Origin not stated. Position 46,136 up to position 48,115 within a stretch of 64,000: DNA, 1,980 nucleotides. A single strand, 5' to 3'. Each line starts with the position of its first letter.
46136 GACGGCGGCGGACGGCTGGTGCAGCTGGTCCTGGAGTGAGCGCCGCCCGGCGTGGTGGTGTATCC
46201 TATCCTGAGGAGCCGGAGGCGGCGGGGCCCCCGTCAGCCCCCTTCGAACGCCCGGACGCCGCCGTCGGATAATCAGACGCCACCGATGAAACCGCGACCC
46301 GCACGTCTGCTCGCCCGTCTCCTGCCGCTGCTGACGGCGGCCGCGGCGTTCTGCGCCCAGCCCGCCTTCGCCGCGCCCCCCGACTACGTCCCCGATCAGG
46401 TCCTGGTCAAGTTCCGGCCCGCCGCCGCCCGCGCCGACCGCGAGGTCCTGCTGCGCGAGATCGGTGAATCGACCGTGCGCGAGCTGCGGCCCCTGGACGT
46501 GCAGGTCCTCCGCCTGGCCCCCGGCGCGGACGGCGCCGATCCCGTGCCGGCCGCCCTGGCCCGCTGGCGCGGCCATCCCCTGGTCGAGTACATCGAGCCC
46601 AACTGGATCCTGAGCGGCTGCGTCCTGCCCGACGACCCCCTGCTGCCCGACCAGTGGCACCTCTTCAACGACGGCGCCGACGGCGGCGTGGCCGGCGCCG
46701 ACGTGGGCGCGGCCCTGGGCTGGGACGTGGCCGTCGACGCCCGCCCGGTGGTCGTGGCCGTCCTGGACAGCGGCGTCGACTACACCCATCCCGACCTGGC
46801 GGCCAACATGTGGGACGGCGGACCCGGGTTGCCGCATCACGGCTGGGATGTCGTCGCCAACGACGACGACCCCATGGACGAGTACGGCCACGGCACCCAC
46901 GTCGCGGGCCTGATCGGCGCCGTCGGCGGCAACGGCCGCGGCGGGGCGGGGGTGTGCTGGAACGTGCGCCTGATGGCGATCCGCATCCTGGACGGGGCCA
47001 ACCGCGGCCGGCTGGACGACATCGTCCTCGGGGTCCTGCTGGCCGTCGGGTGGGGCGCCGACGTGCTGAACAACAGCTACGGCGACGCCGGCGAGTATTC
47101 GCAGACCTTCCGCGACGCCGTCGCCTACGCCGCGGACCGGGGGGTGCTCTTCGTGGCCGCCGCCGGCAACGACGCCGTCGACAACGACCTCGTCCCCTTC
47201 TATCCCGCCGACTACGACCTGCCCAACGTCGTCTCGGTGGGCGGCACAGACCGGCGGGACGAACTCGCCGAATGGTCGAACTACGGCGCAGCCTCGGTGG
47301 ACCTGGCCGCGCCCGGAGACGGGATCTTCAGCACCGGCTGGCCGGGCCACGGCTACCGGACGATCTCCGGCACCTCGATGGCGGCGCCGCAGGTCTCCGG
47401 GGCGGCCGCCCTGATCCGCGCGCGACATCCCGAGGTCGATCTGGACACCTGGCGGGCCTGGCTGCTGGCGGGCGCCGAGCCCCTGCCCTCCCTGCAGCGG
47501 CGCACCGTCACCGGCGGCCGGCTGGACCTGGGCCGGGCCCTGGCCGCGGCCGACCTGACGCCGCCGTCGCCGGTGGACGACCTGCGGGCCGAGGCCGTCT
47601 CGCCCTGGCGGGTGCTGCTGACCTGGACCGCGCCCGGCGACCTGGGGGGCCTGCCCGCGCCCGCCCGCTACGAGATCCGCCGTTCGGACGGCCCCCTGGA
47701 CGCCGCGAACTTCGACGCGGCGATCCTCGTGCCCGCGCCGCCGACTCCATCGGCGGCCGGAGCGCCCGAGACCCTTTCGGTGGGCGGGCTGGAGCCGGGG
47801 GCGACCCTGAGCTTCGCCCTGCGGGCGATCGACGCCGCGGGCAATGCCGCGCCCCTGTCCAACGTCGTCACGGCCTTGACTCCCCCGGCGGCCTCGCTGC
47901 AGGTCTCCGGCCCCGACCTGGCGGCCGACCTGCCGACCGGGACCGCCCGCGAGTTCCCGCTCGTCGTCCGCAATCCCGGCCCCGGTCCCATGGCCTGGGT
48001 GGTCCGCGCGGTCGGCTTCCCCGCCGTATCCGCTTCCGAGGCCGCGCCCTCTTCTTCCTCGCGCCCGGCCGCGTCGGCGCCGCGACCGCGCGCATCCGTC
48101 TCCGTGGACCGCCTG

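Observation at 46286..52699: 1695-aa S8 protease with Ig-like repeat array and T9SS-type CTD, convergent with a serpin lipoprotein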

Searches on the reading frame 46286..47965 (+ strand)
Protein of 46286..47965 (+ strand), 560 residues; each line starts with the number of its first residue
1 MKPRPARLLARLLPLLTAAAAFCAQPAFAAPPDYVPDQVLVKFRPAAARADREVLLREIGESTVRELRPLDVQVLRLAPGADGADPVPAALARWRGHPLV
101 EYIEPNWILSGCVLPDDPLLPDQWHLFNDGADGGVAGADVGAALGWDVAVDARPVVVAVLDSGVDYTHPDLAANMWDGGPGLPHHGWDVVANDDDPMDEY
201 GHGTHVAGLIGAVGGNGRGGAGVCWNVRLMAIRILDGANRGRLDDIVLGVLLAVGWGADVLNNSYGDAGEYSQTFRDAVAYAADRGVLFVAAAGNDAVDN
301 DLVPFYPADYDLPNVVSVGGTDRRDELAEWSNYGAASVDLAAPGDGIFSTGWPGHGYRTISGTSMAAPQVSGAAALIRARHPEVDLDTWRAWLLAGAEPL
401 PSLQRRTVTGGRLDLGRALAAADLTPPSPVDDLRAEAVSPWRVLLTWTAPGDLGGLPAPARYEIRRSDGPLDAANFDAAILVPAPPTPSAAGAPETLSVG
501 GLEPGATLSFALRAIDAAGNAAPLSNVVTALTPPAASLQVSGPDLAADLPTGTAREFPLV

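Call 77: search_solved_structures(query=window:46286-47965:+, max_evalue=1e-20, show_alignments=1)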
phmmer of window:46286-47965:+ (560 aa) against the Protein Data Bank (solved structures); distinct sequences matched with E-value up to 1e-20: 99 (the best 60 are shown).
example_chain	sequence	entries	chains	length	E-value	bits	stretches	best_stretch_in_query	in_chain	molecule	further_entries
3vv3_A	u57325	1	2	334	1e-66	229.2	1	116-426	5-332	Deseasin MCP-01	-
1dbi_A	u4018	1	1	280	2.6e-43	151.9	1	144-380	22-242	AK.1 SERINE PROTEASE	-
1thm_A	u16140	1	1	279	2.8e-36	128.7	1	140-380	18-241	THERMITASE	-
1tec_E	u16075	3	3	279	3.2e-36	128.5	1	140-380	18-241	THERMITASE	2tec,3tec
3qtl_A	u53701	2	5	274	1e-34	123.5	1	154-391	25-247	Subtilisin-like serin protease | KerA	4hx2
4gi3_A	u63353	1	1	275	1e-34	123.5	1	154-391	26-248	KerA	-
1c3l_A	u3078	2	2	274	2.2e-34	122.4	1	154-391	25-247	SUBTILISIN-CARLSBERG | Subtilisin Carlsberg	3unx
1af4_A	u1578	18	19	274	3e-34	122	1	154-391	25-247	SUBTILISIN CARLSBERG | SUBTILISIN CARLSBERG, TYPE VIII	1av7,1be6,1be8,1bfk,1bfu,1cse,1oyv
1yu6_A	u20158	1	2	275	3.1e-34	122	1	154-391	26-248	Subtilisin Carlsberg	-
1scn_E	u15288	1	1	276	3.1e-34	122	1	154-391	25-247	SUBTILISIN CARLSBERG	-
1sel_A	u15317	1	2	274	1.2e-33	120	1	154-391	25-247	SELENOSUBTILISIN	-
1avt_A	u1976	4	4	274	1.2e-33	120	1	154-391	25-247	SUBTILISIN CARLSBERG, TYPE VIII | KerA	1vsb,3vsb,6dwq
7y6m_C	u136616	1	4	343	1.1e-32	116.9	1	144-383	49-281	Intracellular serine protease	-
1st3_A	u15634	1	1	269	2.6e-31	112.3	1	152-383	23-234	SUBTILISIN BL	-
1ah2_A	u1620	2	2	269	3.6e-31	111.8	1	152-383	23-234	SERINE PROTEASE PB92 | SUBTILISIN SAVINASE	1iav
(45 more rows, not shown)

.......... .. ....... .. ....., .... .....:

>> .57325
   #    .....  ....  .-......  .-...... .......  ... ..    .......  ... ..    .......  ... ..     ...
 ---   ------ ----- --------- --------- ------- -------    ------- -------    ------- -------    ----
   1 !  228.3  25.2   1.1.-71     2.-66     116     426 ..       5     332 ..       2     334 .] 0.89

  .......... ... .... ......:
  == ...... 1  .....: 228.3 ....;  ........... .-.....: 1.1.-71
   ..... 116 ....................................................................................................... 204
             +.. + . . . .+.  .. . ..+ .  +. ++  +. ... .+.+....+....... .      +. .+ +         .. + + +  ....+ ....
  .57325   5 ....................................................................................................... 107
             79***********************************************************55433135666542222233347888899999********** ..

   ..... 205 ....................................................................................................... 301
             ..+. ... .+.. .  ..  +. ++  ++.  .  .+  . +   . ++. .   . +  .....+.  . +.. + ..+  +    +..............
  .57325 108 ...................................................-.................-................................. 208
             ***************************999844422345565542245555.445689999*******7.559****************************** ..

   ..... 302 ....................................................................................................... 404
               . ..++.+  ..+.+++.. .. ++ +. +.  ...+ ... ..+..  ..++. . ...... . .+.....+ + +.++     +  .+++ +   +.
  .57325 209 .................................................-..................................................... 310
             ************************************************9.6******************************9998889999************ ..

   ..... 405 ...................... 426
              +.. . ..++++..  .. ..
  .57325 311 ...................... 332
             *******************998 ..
